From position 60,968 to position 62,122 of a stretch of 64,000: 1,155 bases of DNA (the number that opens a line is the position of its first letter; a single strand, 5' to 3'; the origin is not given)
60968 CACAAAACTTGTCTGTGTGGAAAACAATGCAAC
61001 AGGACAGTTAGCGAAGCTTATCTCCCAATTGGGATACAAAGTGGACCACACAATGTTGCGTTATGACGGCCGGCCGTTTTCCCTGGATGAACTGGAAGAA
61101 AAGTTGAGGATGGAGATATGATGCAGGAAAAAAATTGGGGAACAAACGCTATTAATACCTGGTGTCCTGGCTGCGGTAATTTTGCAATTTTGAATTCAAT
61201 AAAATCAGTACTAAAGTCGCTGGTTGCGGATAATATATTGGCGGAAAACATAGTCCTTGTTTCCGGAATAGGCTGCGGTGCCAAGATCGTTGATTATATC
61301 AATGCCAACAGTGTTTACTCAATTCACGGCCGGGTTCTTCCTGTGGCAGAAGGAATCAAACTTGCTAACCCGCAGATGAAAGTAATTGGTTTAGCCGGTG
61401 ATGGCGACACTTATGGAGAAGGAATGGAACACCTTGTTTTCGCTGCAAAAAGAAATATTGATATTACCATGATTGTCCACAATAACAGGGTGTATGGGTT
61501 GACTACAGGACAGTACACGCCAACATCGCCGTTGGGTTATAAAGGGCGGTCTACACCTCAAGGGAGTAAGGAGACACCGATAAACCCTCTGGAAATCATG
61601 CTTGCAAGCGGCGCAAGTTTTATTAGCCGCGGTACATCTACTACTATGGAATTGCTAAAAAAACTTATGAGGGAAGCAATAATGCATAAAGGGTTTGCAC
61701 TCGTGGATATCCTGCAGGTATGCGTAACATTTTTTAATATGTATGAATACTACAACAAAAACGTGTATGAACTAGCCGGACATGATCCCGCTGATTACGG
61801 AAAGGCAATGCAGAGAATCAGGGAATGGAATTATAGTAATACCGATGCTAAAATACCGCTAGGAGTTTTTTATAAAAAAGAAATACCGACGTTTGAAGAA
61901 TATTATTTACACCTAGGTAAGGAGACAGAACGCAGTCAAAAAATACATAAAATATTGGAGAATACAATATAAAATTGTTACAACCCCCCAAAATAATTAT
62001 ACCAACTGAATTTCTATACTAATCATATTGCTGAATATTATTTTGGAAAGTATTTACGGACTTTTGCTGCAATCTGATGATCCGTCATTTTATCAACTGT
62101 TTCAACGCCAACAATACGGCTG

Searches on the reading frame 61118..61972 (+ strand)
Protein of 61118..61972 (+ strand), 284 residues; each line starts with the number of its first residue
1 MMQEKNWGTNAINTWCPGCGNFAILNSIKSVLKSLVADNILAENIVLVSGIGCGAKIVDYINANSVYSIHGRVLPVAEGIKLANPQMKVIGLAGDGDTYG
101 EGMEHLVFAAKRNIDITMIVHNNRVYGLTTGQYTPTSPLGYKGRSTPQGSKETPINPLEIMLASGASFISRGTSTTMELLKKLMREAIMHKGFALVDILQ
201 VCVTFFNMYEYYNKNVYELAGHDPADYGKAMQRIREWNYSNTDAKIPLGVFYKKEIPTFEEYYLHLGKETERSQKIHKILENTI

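Call 70: search_protein_families(library=pfam, proteins=[window:61118-61972:+], max_evalue=0.00001)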
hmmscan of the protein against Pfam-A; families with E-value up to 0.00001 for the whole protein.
window:61118-61972:+ (284 aa): 2 families
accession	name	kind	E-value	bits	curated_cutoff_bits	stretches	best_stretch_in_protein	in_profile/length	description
PF02775.26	TPP_enzyme_C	-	1.9e-29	102.9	21.9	1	59-198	20-151/151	Thiamine pyrophosphate enzyme, C-terminal TPP binding domain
PF12367.13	PFO_beta_C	-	3.2e-14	53.2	24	1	202-263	1-61/66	Pyruvate ferredoxin oxidoreductase beta subunit C terminal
